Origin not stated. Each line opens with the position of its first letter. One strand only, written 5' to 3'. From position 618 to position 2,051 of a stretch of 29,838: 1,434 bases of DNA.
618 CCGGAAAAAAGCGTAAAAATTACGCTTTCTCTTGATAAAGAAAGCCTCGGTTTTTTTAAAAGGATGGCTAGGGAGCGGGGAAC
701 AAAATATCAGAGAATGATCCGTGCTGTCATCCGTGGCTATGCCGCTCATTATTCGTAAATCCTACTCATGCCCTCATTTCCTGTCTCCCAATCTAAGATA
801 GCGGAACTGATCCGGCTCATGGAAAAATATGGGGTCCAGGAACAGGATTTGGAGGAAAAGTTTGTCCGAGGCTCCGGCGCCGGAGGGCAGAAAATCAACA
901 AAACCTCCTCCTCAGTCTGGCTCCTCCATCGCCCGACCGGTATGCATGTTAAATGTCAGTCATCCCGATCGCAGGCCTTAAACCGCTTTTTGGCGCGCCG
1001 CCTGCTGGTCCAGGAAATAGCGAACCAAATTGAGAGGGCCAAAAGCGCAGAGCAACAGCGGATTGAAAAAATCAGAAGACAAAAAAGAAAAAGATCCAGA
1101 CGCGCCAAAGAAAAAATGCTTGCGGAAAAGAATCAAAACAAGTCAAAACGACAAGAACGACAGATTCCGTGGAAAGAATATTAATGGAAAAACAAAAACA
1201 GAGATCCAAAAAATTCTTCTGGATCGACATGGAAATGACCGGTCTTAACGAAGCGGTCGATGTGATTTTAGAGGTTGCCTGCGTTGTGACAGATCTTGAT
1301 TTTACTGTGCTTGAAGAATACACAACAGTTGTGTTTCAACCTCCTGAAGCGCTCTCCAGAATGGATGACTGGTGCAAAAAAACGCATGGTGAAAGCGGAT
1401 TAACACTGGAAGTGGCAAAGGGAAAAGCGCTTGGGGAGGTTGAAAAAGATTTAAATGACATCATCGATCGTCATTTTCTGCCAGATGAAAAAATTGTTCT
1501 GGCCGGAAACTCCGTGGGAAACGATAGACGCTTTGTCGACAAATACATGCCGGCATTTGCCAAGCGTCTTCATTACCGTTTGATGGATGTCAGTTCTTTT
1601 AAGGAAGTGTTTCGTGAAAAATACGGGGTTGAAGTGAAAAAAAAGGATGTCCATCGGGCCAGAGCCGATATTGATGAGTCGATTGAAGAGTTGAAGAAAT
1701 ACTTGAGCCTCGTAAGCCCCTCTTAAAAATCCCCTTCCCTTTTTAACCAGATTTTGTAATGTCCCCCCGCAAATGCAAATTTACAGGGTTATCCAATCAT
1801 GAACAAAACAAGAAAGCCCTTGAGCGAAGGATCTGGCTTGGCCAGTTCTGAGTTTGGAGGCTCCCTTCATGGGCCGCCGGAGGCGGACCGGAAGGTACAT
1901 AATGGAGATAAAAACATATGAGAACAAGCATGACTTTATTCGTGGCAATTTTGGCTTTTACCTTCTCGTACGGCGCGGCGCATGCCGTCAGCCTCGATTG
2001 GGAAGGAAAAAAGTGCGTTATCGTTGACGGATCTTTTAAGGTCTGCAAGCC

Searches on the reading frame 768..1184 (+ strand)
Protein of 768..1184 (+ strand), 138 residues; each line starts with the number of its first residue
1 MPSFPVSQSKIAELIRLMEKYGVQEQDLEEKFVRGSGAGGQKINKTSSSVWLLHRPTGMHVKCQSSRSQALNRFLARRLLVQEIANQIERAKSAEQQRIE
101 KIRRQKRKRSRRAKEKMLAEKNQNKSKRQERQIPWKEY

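Call 43: search_protein_families(library=pfam, proteins=[window:768-1184:+], max_evalue=0.001)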
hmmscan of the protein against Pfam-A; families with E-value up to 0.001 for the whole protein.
window:768-1184:+ (138 aa): 1 family
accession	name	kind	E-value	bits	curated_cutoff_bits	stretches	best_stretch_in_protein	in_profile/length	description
PF00472.26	RF-1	-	9.9e-24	84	35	1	22-126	6-112/116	RF-1 domain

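Call 65: list_cluster_members(proteins=[window:768-1184:+, window:1184-1726:+, window:3683-4573:-, window:5520-6263:-, window:8921-9508:+, window:12538-13203:-, window:17674-18510:+, window:227-535:+, window:11922-12530:+, window:23866-24891:-])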
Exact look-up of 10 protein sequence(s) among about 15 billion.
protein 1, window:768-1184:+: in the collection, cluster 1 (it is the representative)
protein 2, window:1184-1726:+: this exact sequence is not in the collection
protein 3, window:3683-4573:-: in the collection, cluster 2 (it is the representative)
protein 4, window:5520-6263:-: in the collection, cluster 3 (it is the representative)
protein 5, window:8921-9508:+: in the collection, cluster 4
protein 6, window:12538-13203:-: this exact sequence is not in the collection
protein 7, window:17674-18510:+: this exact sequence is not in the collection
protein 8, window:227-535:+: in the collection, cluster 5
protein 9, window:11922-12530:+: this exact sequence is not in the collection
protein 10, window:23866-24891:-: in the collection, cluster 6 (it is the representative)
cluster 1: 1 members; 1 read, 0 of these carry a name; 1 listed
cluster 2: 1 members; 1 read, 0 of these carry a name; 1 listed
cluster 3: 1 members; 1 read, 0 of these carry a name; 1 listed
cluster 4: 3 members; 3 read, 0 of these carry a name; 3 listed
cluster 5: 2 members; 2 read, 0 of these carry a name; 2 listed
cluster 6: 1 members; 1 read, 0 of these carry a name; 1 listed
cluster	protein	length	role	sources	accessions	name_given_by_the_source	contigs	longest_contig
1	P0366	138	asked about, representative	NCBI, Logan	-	-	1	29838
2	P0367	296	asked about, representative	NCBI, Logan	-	-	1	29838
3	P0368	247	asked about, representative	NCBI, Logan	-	-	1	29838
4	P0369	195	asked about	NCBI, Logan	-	-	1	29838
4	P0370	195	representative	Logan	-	-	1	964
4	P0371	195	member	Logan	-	-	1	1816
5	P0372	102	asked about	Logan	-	-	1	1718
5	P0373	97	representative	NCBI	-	-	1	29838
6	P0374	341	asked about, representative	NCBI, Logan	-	-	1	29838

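Call 68: search_protein_families(library=ncbifam, proteins=[window:768-1184:+], max_evalue=0.00001)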
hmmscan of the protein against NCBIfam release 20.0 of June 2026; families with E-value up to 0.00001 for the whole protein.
window:768-1184:+ (138 aa): 5 families
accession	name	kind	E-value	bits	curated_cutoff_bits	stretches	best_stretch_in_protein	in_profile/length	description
TIGR00020.2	prfB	exception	1.8e-18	66.7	370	1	22-103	223-304/353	peptide chain release factor 2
NF001859.2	PRK00591.1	equivalog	1.3e-17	64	400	1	22-112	210-300/347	peptide chain release factor 1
TIGR00019.1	prfA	equivalog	2.5e-16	59.6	423.25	1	22-107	218-305/361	peptide chain release factor 1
TIGR03072.1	release_prfH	equivalog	1.1e-15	57.7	166.65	1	19-105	99-186/200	peptide chain release factor H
NF006718.0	PRK09256.1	equivalog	2e-11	43.8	100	1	15-53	4-42/140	alternative ribosome rescue aminoacyl-tRNA hydrolase ArfB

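Call 78: find_encoding_contigs(protein=P0371, flank=3000, max_places=5)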
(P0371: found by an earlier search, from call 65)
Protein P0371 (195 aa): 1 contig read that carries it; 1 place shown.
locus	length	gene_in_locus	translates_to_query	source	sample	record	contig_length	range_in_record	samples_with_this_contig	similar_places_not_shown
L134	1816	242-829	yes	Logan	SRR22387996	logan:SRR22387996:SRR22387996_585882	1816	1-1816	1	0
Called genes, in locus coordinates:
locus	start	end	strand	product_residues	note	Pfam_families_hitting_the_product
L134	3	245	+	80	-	?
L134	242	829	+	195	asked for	PF21176:RecR_HhH, PF02132:RecR_ZnF, PF01751:Toprim, PF13662:Toprim_4, PF21175:RecR_C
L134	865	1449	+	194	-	PF00025:Arf, PF09439:SRPRB (weak), PF00071:Ras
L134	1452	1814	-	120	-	?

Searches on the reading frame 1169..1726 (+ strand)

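Call 43: search_protein_families(library=pfam, proteins=[window:1169-1726:+], max_evalue=0.001)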
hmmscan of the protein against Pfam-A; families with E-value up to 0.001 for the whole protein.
window:1169-1726:+ (185 aa): 1 family
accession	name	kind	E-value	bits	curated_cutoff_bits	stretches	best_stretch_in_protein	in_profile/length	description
PF00929.31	RNase_T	-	1.9e-26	94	24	1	18-174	2-163/164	Exonuclease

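Call 68: search_protein_families(library=ncbifam, proteins=[window:1184-1726:+], max_evalue=0.00001)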
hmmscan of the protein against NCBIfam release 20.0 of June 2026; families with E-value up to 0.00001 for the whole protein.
window:1184-1726:+ (180 aa): 2 families
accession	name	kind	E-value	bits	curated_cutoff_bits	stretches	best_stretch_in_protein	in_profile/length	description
NF003765.0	PRK05359.1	equivalog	1.2e-51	174.9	106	1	6-174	3-175/189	oligoribonuclease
NF006615.0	PRK09182.1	subfamily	4e-06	25.8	207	1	4-129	45-160/307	3'-5' exonuclease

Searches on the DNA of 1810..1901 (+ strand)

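Call 30: build_rna_model(alignment_id=A3, structure=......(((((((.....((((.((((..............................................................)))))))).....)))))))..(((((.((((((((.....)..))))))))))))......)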
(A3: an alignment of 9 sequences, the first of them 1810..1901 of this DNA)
Model R1 built from alignment A3 (9 sequences, 151 columns); structure: as given.
model positions 90; base pairs 28; branch points 1; effective number of sequences 1.52; information 0.633 bits per position. Calibrated on 0.2 Mb of random sequence (short: E-values are rough).
structure used (alignment columns):
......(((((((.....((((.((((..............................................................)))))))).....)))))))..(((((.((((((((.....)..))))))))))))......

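Call 31: search_with_rna_model(model_id=R1, sources=[window, L118, L119, L120, L121, L122, L123, L124, L125, L126, L127], max_evalue=10)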
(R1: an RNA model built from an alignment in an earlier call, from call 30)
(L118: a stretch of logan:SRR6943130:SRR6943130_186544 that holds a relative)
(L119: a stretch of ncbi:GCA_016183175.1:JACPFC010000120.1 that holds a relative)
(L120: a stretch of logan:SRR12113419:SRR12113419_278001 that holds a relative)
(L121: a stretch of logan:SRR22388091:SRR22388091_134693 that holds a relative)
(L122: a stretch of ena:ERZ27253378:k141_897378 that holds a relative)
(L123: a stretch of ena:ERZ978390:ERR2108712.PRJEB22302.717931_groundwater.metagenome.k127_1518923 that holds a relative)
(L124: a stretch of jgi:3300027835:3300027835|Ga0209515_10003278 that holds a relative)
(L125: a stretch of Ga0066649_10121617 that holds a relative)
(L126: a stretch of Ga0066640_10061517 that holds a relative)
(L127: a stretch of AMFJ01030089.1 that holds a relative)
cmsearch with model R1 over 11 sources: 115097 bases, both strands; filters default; matches with E-value up to 10: 20.
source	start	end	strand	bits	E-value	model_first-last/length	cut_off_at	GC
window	14152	14243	-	95.6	3.1e-20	1-90/90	no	0.57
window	6517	6606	-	92.3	1.9e-19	1-90/90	no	0.61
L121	2597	2688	-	92.2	2e-19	1-90/90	no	0.61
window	6768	6857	-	92.1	2.1e-19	1-90/90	no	0.53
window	1810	1901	+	89.8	7e-19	1-90/90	no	0.59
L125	795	876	+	84.2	1.5e-17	1-90/90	no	0.52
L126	499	580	-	84.2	1.5e-17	1-90/90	no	0.52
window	13885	13978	-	82.6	3.4e-17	1-90/90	no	0.6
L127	282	391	+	76.1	1.2e-15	1-90/90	no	0.51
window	3541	3679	-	69.8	3.4e-14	1-90/90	no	0.53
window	6341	6372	-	26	0.00057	14-45/90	no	0.5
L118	1663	1696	-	23.9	0.0018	59-90/90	5'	0.68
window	154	173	-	16.5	0.093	20-39/90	no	0.6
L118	1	23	+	15.8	0.14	60-90/90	5'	0.48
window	14262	14287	+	15.3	0.18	19-44/90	no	0.46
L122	11050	11111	-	8.1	8.7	1-90/90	no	0.4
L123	11050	11111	-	8.1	8.7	1-90/90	no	0.4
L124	11050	11111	-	8.1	8.7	1-90/90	no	0.4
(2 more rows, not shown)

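Call 42: search_with_rna_model(model_id=R1, sources=[L128, L129, L130], max_evalue=1)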
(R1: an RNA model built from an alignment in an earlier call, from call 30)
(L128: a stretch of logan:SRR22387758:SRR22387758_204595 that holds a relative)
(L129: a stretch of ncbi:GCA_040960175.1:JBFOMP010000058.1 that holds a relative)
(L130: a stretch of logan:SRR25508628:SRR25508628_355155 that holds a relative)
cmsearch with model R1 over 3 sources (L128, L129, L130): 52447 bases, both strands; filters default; matches with E-value up to 1: 0.
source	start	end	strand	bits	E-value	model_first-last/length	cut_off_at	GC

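Call 60: search_with_rna_model(model_id=R1, sources=[L131, L132, L120, L118], max_evalue=10, filters=off)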
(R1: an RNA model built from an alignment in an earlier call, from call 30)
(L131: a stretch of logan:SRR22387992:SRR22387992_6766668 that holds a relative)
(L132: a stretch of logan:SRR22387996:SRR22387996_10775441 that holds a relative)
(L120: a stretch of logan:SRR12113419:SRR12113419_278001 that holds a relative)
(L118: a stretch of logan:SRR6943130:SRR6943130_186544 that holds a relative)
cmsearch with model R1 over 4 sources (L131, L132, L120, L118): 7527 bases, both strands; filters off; matches with E-value up to 10: 14.
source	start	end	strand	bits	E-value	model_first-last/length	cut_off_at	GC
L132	418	507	+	85.6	4.5e-19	1-90/90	no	0.52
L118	1673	1696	-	9.6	0.25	59-80/90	no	0.83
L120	954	1063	-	5.9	1.8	1-90/90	no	0.66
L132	1676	1732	-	5.8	2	1-90/90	no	0.49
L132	1698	1735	+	5.7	2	1-90/90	no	0.61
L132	405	475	-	5.6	2.2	1-90/90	no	0.48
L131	792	877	+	5.5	2.3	1-90/90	no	0.53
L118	1675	1692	+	4.4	4.3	21-38/90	no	0.89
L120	2380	2433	+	3.8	5.9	1-90/90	no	0.59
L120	1398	1454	-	3.4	7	1-90/90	no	0.63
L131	927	994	+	3.2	7.8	1-90/90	no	0.5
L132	1296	1353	-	2.9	9.2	1-90/90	no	0.48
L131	937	994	-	2.9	9.4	1-90/90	no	0.47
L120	820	889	+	2.9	9.6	1-90/90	no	0.49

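Call 66: search_with_rna_model(model_id=R1, sources=[window, L121, L125, L127, L132], max_evalue=1e-8, make_alignment=true)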
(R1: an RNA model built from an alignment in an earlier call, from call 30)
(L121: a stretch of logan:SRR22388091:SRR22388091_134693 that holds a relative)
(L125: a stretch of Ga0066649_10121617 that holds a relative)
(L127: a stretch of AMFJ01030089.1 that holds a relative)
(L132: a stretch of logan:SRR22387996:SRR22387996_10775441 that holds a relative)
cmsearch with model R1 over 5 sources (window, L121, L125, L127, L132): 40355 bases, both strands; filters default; matches with E-value up to 1e-8: 10.
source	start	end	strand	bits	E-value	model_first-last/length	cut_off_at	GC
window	14152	14243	-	95.6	1.1e-20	1-90/90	no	0.57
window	6517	6606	-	92.3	6.6e-20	1-90/90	no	0.61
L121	2597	2688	-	92.2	7.1e-20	1-90/90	no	0.61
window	6768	6857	-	92.1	7.5e-20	1-90/90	no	0.53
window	1810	1901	+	89.8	2.5e-19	1-90/90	no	0.59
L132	418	507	+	85.6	2.4e-18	1-90/90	no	0.52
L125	795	876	+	84.2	5.2e-18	1-90/90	no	0.52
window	13885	13978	-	82.6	1.2e-17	1-90/90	no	0.6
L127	282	391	+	76.1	4e-16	1-90/90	no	0.51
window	3541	3679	-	69.8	1.2e-14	1-90/90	no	0.53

Alignment A5: 10 matches aligned to the model, 181 columns, each read 5' to 3' on its own strand. Consensus structure (alignment columns), stored with it:
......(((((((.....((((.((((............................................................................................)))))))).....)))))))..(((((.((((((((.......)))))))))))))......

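Call 79: search_with_rna_model(model_id=R1, sources=[L133, L134], max_evalue=10, filters=off)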
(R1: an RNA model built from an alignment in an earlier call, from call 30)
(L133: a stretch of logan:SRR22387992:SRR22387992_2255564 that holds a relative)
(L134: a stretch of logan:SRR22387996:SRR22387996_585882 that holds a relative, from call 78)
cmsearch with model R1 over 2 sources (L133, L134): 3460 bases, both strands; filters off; matches with E-value up to 10: 8.
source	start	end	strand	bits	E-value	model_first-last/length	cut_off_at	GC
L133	968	1031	+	4.2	2.2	1-90/90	no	0.73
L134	1687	1761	-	3.4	3.3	1-90/90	no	0.56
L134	1592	1694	+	2.8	4.6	1-90/90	no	0.44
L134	1345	1403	-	2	6.8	1-90/90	no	0.59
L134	331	381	+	1.9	7.5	19-45/90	no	0.47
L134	252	270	-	1.4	9.6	61-79/90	no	0.58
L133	895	909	-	1.4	9.8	23-36/90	no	0.47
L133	1441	1514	-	1.3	10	1-90/90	no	0.45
